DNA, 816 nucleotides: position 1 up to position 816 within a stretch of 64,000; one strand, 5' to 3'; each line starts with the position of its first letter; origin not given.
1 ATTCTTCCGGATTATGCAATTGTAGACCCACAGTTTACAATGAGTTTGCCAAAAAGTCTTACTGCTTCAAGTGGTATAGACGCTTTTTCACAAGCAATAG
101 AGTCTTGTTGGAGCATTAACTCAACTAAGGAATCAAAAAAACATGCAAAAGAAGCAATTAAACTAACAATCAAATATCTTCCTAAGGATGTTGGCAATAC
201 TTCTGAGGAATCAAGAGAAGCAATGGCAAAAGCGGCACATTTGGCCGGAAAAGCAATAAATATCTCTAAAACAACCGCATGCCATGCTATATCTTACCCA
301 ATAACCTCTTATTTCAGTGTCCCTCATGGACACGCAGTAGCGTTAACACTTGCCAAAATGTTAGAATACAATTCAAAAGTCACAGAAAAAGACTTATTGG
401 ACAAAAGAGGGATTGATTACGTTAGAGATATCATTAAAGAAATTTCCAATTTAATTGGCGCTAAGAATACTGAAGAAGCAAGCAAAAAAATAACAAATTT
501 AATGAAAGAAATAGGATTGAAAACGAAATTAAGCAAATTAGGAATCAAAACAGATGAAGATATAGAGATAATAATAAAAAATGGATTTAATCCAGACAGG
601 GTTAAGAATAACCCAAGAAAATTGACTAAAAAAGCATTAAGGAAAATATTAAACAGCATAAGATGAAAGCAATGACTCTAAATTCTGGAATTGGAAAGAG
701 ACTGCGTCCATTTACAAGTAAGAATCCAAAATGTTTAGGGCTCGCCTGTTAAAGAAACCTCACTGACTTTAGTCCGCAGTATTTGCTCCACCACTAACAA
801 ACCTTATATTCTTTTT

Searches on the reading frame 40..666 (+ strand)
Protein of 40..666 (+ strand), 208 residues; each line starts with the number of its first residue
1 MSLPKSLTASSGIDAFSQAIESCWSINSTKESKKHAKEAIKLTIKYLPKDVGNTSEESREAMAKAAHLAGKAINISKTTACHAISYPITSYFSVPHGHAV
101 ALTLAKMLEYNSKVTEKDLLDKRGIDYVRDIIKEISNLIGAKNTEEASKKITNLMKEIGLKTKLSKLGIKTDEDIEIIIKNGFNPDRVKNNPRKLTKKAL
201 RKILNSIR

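Call 45: search_protein_families(library=pfam, proteins=[window:40-666:+])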
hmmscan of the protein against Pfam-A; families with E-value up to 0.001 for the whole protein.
window:40-666:+ (208 aa): 1 family
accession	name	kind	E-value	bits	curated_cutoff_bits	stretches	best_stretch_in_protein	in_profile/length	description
PF25137.1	ADH_Fe_C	-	4.6e-35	121.5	27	1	8-206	1-192/194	Fe-containing alcohol dehydrogenase family, C-terminal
